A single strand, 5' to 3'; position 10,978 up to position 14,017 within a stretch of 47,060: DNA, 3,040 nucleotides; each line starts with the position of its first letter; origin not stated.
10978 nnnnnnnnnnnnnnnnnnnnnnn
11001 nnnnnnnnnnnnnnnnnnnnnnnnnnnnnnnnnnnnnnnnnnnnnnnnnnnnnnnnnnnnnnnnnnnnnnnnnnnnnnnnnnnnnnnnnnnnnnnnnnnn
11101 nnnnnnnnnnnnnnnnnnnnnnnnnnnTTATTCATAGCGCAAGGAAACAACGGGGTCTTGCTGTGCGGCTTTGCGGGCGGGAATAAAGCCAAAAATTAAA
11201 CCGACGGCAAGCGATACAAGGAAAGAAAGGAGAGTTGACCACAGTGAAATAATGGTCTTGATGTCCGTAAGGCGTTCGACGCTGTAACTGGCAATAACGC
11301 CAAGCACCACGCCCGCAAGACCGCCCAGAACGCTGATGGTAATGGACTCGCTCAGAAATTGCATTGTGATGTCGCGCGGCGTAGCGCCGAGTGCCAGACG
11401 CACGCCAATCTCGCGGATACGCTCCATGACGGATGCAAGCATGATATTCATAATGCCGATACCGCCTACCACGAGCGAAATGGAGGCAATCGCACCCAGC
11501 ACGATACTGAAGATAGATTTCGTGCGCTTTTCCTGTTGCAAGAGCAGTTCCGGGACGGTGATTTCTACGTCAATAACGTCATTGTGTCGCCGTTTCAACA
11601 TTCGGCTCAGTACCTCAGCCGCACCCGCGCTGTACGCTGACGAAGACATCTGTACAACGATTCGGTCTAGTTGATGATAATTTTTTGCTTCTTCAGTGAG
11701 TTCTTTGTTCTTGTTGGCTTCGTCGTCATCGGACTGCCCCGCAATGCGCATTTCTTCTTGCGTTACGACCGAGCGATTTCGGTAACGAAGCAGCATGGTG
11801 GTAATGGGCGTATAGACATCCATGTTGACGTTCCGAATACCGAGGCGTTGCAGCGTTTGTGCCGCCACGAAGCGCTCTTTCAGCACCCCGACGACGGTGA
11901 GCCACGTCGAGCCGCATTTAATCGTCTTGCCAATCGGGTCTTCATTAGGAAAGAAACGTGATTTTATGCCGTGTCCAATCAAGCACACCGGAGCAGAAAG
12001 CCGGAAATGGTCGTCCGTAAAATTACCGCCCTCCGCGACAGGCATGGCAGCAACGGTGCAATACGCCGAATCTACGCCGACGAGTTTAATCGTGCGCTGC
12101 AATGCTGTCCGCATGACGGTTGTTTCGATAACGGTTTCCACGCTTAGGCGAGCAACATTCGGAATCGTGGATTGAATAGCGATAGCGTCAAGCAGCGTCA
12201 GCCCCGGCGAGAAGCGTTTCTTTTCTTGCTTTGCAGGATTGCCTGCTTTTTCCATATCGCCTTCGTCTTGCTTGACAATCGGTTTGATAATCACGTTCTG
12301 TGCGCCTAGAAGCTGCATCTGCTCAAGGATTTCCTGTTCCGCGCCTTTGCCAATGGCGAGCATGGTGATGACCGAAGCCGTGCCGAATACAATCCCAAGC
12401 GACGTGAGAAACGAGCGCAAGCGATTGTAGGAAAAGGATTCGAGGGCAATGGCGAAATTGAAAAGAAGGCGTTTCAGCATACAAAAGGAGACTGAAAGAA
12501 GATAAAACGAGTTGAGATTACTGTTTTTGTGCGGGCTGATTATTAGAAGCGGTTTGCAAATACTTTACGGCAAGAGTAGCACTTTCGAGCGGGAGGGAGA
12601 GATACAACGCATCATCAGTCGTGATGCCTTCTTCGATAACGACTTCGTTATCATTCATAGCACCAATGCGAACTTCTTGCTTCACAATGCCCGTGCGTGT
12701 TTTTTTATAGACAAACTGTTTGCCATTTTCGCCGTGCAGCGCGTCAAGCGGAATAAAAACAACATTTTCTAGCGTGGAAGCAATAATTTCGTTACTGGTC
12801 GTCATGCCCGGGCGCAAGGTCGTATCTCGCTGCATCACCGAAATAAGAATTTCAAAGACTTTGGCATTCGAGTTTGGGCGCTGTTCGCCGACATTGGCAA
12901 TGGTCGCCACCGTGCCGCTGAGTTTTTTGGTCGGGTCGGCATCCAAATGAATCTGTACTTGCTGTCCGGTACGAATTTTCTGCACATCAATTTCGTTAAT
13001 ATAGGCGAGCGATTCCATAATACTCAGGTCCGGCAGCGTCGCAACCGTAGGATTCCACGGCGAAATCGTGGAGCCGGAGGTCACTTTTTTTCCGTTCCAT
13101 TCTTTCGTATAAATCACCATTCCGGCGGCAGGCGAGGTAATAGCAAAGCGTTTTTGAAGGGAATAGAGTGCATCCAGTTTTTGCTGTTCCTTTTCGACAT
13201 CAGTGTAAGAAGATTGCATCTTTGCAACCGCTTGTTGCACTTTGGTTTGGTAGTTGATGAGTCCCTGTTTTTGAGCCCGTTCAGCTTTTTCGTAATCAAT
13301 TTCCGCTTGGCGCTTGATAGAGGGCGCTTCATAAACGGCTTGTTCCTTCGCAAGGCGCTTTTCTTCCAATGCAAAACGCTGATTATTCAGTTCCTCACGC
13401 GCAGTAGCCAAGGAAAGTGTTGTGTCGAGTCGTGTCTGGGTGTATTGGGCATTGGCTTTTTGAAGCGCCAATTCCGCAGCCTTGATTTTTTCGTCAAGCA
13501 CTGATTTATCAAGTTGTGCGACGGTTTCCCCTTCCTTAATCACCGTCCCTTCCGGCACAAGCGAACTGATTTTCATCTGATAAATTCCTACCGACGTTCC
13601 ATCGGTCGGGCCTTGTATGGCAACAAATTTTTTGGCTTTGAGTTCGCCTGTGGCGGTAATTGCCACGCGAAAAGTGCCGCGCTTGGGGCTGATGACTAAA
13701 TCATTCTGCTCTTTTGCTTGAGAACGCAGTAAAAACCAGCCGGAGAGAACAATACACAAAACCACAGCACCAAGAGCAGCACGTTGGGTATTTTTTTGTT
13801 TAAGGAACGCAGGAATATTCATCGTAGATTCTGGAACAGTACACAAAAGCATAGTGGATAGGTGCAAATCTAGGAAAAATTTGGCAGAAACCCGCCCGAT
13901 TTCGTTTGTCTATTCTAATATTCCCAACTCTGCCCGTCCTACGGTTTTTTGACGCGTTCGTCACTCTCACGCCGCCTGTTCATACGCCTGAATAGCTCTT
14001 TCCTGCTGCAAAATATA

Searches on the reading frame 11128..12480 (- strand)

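Call 53: search_protein_families(library=pfam, proteins=[window:11128-12480:-], max_evalue=0.001)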
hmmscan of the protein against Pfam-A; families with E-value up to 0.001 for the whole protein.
window:11128-12480:- (450 aa): 3 families
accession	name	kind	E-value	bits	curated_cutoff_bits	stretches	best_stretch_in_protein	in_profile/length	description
PF12704.14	MacB_PCD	-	6.8e-31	108.6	27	1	23-250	1-191/207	MacB-like periplasmic core domain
PF02687.27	FtsX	-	6.1e-23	81.6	25.5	1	330-443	2-120/120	FtsX-like permease C-terminal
PF12698.13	ABC2_membrane_3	-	4.4e-06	26.5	31.6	1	275-436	117-267/347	ABC-2 family transporter protein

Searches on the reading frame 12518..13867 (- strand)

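Call 53: search_protein_families(library=pfam, proteins=[window:12518-13867:-], max_evalue=0.001)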
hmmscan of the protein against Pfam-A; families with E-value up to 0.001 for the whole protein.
window:12518-13867:- (449 aa): 2 families
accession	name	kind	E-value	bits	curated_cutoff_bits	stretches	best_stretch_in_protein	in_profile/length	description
PF16576.10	HlyD_D23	-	2.5e-09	37.2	30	1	187-356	58-213/214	Barrel-sandwich domain of CusB or HlyD membrane-fusion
PF13437.12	HlyD_3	-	5.3e-07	30.8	22.2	1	243-354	2-106/106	HlyD family secretion protein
